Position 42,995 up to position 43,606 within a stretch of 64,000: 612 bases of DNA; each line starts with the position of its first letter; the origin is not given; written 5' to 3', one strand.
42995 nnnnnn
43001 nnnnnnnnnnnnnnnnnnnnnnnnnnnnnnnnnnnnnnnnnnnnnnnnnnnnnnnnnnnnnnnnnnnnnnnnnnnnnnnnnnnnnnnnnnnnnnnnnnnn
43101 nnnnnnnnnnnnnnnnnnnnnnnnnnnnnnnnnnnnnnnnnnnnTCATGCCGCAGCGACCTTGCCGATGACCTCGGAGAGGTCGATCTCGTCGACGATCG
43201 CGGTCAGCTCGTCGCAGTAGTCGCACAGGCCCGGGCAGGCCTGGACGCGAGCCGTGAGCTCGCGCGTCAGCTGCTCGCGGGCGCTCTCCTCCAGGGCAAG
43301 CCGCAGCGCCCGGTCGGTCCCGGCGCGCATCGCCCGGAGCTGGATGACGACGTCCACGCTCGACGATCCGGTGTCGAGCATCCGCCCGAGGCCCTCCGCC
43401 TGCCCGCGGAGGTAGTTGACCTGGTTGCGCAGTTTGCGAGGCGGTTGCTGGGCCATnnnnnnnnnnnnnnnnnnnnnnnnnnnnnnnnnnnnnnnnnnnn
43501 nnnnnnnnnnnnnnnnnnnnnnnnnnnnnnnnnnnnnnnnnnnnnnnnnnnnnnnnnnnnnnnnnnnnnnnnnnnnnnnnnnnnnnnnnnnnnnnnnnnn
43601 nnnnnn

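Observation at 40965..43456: P1B-ATPase with CSC/NEGT motifs, paired with a CsoR-fold repressor lacking canonical sensing residues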

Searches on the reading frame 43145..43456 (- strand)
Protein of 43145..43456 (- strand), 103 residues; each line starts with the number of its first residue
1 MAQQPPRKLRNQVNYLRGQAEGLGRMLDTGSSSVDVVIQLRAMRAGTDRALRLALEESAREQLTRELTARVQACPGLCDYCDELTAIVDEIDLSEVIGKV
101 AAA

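Call 8: search_protein_families(library=pfam, proteins=[window:43145-43456:-], max_evalue=0.01)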
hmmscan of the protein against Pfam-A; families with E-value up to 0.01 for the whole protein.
window:43145-43456:- (103 aa): 1 family
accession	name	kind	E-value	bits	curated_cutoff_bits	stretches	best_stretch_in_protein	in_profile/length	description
PF02583.22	Trns_repr_metal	-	2.4e-09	37.9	22.8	1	8-87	4-75/78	Metal-sensitive transcriptional repressor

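Call 9: search_protein_families(library=ncbifam, proteins=[window:43145-43456:-], max_evalue=0.01)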
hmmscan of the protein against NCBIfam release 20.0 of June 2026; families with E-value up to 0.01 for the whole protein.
window:43145-43456:- (103 aa): 2 families
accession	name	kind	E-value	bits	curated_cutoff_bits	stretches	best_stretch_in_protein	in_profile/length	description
NF008464.0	PRK11352.1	equivalog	0.0012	19.2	133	1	8-68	10-70/91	formaldehyde-responsive transcriptional repressor FrmR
NF011613.0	PRK15039.1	equivalog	0.0089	16.7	138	0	7-55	9-57/90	Ni(II)/Co(II)-binding transcriptional repressor RcnR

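Call 19: find_homologous_proteins(query=window:43145-43456:-, max_evalue=0.001)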
Query window:43145-43456:- (103 aa): 33 proteins with E <= 0.001 among 47 candidates.
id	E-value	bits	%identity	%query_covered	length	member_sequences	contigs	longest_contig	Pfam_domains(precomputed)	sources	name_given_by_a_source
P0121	1.2e-57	210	98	100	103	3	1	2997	PF02583.23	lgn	-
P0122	5.9e-51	188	88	100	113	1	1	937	PF02583.23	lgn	-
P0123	1.1e-48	181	85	100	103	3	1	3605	PF02583.23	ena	-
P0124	8.2e-48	178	83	100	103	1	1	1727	PF02583.23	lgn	-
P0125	1.7e-46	174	83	100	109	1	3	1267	PF02583.23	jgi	-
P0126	5.8e-46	172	81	100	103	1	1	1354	PF02583.23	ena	-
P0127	2.6e-45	170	81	100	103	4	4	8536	PF02583.23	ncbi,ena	-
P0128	2.0e-44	167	83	100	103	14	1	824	PF02583.23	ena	-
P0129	2.2e-44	167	78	100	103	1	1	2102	PF02583.23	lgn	-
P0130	6.6e-44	166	80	100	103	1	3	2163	PF02583.23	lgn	-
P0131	4.0e-43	163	79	100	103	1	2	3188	PF02583.23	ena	-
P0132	4.2e-43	163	78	100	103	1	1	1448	PF02583.23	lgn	-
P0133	5.0e-43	163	79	100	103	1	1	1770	PF02583.23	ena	-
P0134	5.3e-43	163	74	100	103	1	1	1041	PF02583.23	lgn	-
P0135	9.5e-43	162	78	100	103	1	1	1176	PF02583.23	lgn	-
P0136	1.3e-42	161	77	100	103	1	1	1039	PF02583.23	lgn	-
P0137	1.3e-42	161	78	100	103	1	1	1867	PF02583.23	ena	-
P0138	1.3e-42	161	77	100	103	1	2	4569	PF02583.23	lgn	-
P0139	2.8e-42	160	77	100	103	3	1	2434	PF02583.23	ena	-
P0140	6.4e-42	159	77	100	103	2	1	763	PF02583.23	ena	-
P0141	1.1e-41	159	75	100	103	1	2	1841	PF02583.23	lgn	-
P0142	1.3e-41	158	75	100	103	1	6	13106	PF02583.23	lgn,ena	-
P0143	2.5e-41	157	78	100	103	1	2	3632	PF02583.23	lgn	-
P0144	2.9e-41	157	75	100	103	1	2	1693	PF02583.23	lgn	-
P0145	1.0e-40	155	75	100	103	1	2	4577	PF02583.23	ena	-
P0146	3.5e-40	154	75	98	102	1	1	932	PF02583.23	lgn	-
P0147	4.1e-40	153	70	100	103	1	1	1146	PF02583.23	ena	-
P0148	5.5e-40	153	74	100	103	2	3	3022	PF02583.23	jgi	jgi:DNA-binding FrmR family transcriptional regulator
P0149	8.5e-40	152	71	100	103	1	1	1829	PF02583.23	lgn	-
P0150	4.3e-39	150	70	98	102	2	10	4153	PF02583.23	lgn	-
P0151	2.8e-38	148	69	98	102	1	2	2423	PF02583.23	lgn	-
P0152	1.3e-33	133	63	98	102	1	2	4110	PF02583.23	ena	-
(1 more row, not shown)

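Call 22: find_related_loci(query=A1, collection=genome_contigs, flank=6000)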
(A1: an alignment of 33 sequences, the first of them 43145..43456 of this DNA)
Query A1 (103 aa) in genome_contigs; peptide patterns used: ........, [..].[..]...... (x = any residue, [..] = any of these).
25 stretches matched a pattern; 2 encode a relative of the query (tblastn E <= 1e-3); 2 distinct loci.
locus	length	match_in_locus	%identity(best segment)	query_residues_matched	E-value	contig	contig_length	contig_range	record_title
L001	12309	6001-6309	83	1-103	7e-54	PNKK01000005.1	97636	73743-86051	MAG: Anaerolinea sp. isolate PR.005 PR_1000051_97636, whole genome shotgun sequence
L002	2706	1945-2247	60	1-101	4e-39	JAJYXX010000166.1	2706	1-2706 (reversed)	MAG: Chloroflexi bacterium isolate FK3.bin76 NODE_67545_length_2706_cov_4.831718, whole genome shotgun sequence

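Call 35: search_solved_structures(query=A1, max_evalue=1, show_alignments=5)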
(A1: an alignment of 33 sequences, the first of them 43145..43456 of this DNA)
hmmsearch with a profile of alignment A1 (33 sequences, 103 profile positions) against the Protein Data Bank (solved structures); distinct sequences matched with E-value up to 1: 12.
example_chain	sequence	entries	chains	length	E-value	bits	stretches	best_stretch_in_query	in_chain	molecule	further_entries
5fmn_A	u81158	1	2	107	2.6e-07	33.8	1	3-65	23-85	INRS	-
2hh7_A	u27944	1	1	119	1.2e-06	31.7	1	5-57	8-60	Hypothetical protein CsoR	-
7mq3_A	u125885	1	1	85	1.9e-06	31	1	14-65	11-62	Copper-sensing transcriptional repressor csoR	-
7mq1_A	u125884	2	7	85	2.5e-06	30.6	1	14-64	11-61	Copper-sensing transcriptional repressor csoR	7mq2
4m1p_A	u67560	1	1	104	0.0016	21.7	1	8-67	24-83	Copper-sensitive operon repressor (CsoR)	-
3aai_A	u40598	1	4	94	0.0046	20.2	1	9-64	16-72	Copper homeostasis operon regulatory protein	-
5lbm_A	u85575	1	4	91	0.011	18.9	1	4-65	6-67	Transcriptional repressor FrmR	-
5lcy_A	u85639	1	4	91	0.074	16.3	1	5-48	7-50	Frmr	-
6ahx_A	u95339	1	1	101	0.2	14.9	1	4-56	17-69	Putative cytosolic protein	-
4adz_A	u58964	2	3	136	0.32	14.3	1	11-53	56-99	CSOR | COPPER SENSITIVE OPERON REPRESSOR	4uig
8g9m_A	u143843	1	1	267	0.43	13.8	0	8-52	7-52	Oxidoreductase, short chain dehydrogenase/reductase family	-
9fw4_A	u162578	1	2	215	0.97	12.7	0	64-97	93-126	heme oxygenase (biliverdin-producing)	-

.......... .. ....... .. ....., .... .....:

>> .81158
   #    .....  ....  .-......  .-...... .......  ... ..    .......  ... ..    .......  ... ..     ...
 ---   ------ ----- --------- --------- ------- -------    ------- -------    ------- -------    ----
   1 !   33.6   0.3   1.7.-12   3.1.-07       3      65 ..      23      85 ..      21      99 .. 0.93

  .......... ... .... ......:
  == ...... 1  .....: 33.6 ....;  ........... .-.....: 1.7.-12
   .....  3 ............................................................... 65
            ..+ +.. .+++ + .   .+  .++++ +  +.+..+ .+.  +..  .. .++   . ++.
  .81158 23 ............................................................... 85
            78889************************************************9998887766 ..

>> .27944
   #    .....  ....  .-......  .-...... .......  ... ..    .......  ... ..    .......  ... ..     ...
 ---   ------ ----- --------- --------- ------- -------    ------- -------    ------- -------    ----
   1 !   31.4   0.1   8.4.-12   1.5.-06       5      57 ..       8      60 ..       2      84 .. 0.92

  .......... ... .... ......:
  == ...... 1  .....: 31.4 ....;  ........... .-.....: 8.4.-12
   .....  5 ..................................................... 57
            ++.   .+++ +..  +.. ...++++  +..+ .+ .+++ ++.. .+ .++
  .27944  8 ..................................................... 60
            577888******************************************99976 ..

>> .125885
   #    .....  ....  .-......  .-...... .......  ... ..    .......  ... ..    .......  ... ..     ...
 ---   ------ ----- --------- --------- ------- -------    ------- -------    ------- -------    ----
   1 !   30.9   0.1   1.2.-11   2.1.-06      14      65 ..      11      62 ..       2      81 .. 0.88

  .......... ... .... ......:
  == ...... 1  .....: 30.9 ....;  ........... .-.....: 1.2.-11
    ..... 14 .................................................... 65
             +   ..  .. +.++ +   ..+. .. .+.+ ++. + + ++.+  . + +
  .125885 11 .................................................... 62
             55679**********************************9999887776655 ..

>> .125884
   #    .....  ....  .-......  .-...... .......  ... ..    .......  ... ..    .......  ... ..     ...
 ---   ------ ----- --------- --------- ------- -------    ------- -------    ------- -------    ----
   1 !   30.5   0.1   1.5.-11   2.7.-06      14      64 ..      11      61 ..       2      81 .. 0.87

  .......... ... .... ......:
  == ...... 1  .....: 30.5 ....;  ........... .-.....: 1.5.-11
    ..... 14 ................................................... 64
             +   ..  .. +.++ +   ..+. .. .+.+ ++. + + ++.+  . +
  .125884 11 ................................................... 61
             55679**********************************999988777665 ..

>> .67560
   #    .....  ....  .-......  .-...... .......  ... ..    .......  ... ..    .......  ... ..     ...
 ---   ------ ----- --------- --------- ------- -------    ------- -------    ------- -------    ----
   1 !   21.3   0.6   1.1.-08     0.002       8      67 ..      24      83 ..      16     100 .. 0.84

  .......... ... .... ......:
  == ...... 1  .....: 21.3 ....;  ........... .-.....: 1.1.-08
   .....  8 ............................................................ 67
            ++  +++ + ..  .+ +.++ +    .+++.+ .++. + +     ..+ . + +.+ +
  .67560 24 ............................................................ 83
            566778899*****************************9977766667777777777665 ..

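Call 40: search_protein_representatives(alignment_id=A1)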
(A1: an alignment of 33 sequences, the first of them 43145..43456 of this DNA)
Query: 33 sequences, 103 profile positions. Proteins with E-value up to 0.001 (for the whole library): 123; up to 1e-10: 9; up to 1e-30: 1. The best 123 are listed.
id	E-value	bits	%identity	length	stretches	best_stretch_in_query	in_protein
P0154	3.8e-40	152.2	-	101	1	1-101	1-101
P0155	5.0e-25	103.6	-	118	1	6-99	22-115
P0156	1.2e-16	76.7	-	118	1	2-96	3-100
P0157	6.0e-16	74.4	-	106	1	4-100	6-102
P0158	7.6e-14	67.7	-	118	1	7-98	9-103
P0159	1.8e-12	63.3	-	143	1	6-99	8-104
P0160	9.4e-12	61.0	-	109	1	5-98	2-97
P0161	1.3e-11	60.5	-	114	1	6-89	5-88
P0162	1.9e-11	60.0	-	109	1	3-97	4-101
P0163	1.2e-10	57.4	-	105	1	6-79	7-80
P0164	1.9e-10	56.7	-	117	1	5-96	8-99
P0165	2.9e-10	56.2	-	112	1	4-98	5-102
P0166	4.0e-10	55.7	-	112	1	5-90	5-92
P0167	9.0e-10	54.6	-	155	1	6-96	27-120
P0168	1.7e-09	53.7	-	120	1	4-92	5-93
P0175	1.3e-07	47.6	-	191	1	5-90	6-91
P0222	1.8e-04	37.5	-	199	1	4-85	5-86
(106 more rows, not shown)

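Call 41: predict_structure(alignment_id=A1)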
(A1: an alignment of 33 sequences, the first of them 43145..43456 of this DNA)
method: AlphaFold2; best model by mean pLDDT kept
length: 103 residues; sequences in the alignment: 33
mean_pLDDT: 84.2   pTM: 0.68
mean pLDDT of the five models: 84.2, 82.5, 80.9, 80.4, 78.4
residues with pLDDT >= 90: 43; 70-90: 51; 50-70: 6; < 50: 3
segments of 3 or more residues with pLDDT < 50: 1-3
pLDDT, mean of each block of 10 residues (from residue 1): 68 97 97 97 95 86 82 76 77 73 62
secondary structure, 60 per line:
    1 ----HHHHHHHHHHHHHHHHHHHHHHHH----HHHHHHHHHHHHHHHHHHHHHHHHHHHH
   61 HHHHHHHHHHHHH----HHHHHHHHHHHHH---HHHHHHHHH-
elements in order: H5-28 H33-73 H78-90 H94-102

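Call 61: list_cluster_members(proteins=[P0001, window:43145-43456:-, P0127, P0154, P0155, P0156, P0175, P0222])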
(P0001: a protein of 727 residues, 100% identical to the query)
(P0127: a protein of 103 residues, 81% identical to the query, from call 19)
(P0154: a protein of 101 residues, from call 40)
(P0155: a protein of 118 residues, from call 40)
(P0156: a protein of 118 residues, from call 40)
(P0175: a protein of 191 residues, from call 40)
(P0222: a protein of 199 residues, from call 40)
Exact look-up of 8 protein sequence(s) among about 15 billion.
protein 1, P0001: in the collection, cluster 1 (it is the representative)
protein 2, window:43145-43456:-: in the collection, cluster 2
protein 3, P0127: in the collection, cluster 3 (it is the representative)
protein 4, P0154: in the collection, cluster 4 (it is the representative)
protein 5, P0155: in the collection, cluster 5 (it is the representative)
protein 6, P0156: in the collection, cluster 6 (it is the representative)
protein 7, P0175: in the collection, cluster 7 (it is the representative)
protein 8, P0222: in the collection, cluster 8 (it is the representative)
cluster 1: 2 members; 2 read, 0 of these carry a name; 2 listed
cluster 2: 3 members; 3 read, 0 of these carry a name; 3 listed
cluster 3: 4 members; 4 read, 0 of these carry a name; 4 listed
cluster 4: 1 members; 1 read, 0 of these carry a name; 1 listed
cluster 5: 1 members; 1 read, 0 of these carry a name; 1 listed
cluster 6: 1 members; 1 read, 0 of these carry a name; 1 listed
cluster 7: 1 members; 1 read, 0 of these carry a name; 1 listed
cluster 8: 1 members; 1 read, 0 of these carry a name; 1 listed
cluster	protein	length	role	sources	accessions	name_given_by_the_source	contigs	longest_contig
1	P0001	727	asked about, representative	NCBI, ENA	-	-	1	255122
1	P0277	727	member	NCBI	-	-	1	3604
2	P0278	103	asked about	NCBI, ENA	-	-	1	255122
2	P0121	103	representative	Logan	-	-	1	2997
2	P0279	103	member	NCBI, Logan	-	-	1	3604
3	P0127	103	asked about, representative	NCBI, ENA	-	-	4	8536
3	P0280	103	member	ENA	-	-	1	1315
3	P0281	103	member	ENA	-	-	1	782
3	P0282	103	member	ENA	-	-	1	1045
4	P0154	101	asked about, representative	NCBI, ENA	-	-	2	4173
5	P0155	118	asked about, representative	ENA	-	-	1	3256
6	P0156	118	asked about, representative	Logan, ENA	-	-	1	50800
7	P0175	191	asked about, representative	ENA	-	-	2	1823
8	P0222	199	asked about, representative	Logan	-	-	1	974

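Call 62: find_encoding_contigs(protein=P0156, flank=5000, max_places=2)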
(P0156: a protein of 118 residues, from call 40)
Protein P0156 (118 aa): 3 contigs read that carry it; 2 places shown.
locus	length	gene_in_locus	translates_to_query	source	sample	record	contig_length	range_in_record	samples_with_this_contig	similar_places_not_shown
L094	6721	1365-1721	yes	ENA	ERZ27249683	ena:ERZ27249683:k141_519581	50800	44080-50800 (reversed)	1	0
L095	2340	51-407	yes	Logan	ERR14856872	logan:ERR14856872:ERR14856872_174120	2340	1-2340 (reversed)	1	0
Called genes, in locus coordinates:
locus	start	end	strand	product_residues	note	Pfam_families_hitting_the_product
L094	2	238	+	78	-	?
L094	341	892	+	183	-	PF18962:Por_Secre_tail (weak), PF13860:FlgD_ig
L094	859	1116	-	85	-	PF00376:MerR, PF13411:MerR_1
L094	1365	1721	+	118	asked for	PF02583:Trns_repr_metal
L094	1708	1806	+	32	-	-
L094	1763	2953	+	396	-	PF04208:MtrA, PF14251:PterinBD-DUF4346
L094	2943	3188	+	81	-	-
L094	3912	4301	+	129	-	PF01022:HTH_5, PF12840:HTH_20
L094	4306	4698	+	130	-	-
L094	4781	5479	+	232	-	PF08241:Methyltransf_11 (weak), PF08242:Methyltransf_12, PF13649:Methyltransf_25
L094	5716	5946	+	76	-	PF09851:SHOCT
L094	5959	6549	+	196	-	PF01965:DJ-1_PfpI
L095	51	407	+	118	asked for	PF02583:Trns_repr_metal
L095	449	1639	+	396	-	PF04208:MtrA, PF14251:PterinBD-DUF4346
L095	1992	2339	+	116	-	?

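Call 67: search_dna_similar(query=window:43145-43456:-, collection=plasmids, mode=protein, max_rows=25, max_evalue=0.001)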
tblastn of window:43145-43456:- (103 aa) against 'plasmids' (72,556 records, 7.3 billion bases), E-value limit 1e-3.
Records with a match: 2; places in all: 2; records where one place covers at least 80% of the query: 0.
Best place of each record, by identity: <60% 2.
By first word of the organism name: Hymenobacter 2.
By predicted mobility (MOB-suite, as given by PLSDB): mobilizable 1; non-mobilizable 1.
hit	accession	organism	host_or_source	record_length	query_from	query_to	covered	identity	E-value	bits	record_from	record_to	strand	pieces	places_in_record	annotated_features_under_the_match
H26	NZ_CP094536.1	Hymenobacter monticola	Single cell,a pond on the Huanglong ...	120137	7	78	70%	38.4%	1e-6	52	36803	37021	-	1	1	metal-sensing transcriptional repressor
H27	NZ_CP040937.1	Hymenobacter sp. DG01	cell culture,water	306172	7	78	70%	38.4%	2e-6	51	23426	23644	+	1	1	metal-sensing transcriptional repressor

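Call 69: get_annotated_region(hit=H26, flank=6000)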
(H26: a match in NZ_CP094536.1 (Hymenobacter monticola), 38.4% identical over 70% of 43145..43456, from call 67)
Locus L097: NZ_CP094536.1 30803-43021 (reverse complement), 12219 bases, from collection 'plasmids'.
description: Hymenobacter monticola strain KACC 22596 plasmid unnamed2, complete sequence
organism: Hymenobacter monticola (NCBI taxid 1705399)
taxonomy: Bacteria; Bacteroidota; Cytophagia; Cytophagales; Hymenobacteraceae; Hymenobacter; Hymenobacter monticola
host: -; source: Single cell,a pond on the Huanglong mountain; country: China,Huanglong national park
typing (MOB-suite, as given by PLSDB): mobilizable; relaxase MOBB
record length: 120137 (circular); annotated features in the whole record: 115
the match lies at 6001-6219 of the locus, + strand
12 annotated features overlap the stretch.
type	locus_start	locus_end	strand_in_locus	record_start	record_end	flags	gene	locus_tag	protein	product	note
CDS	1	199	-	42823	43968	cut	-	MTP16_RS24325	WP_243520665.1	hypothetical protein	-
CDS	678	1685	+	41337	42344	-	-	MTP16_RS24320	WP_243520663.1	WYL domain-containing protein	-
CDS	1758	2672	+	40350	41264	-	-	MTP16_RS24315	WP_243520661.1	exonuclease domain-containing protein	-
CDS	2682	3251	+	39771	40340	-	-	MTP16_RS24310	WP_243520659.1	hypothetical protein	-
CDS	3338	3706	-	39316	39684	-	-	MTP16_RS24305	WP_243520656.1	hypothetical protein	-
CDS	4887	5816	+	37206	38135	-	-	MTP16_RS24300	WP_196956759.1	replication initiation protein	GO:0006270 - DNA replication initiation [Evidence IEA]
CDS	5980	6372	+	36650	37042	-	-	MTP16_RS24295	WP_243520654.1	metal-sensing transcriptional repressor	GO:0006355 - regulation of DNA-templated transcription [Evidence IEA]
CDS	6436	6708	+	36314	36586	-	-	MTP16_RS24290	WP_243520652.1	glutaredoxin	-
CDS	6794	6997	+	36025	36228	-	-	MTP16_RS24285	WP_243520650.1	hypothetical protein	-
CDS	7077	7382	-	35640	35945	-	-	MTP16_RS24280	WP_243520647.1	hypothetical protein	-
CDS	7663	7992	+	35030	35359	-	-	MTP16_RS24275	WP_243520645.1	DUF6660 family protein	-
CDS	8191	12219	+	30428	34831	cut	-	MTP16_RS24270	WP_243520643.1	CusA/CzcA family heavy metal efflux RND transporter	-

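Call 79: fold_search(model_id=the predicted structure, library=pdb)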
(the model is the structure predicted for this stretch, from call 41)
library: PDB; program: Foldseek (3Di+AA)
matches with E <= 10: 64; with E <= 0.001: 0
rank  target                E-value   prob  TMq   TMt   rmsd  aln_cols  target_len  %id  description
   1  5lbm_A                5.2e-02  1.00  0.53  0.65   6.4        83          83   23  The asymmetric tetrameric structure of the formaldehyde sensing transcriptional repressor FrmR from Escherichia coli (released 2016-12-21)
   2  5fmn_B                5.9e-02  1.00  0.49  0.56   7.9        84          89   26  The nickel-responsive transcriptional regulator InrS (released 2017-02-01)
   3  5lbm_C                8.0e-02  1.00  0.52  0.59   7.7        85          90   22  The asymmetric tetrameric structure of the formaldehyde sensing transcriptional repressor FrmR from Escherichia coli (released 2016-12-21)
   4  5fmn_A                9.0e-02  1.00  0.49  0.58   7.9        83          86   26  The nickel-responsive transcriptional regulator InrS (released 2017-02-01)
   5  2hh7                  1.1e-01  1.00  0.55  0.66   8.6        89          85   22  Crystal Structure of Cu(I) bound CsoR from Mycobacterium tuberculosis. (released 2006-12-05)
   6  7mq3                  2.1e-01  0.97  0.42  0.52   7.9        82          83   18  C9A N55A Streptococcus pneumoniae CstR in the reduced state (released 2022-03-09)
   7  4adz_A                2.2e-01  0.90  0.41  0.46   7.5        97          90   22  Crystal Structure of the apo form of a Copper-sensitive operon Regulator (CsoR) protein from Streptomyces lividans (released 2012-04-25)
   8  7mq2_A                2.7e-01  0.98  0.46  0.62   9.4        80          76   21  C9A Streptococcus pneumoniae CstR in the reduced state, space group P21 (released 2022-03-09)
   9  5lcy_B                2.8e-01  1.00  0.49  0.56   0.8        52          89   25  Formaldehyde-Responsive Regulator FrmR E64H variant from Salmonella enterica serovar Typhimurium (released 2016-08-10)
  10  4m1p                  3.0e-01  0.97  0.52  0.55  10.0        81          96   20  Crystal structure of the copper-sensing repressor CsoR with Cu(I) from Geobacillus thermodenitrificans NG80-2 (released 2014-05-21)
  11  7mq1_B                4.1e-01  0.89  0.42  0.51   8.3        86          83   19  C9A Streptococcus pneumoniae CstR in the reduced state, space group C2 (released 2022-03-09)
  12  4uig                  4.3e-01  0.80  0.40  0.45   7.7        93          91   22  Structure of the copper sensitive operon repressor from Streptomyces lividans at pH6 (released 2015-09-09)
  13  5lcy_A                4.9e-01  1.00  0.49  0.57   0.7        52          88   25  Formaldehyde-Responsive Regulator FrmR E64H variant from Salmonella enterica serovar Typhimurium (released 2016-08-10)
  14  7mq2_C                5.5e-01  0.99  0.49  0.76   1.7        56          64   25  C9A Streptococcus pneumoniae CstR in the reduced state, space group P21 (released 2022-03-09)
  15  7mq2_B                7.5e-01  0.84  0.39  0.54   9.1        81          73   20  C9A Streptococcus pneumoniae CstR in the reduced state, space group P21 (released 2022-03-09)
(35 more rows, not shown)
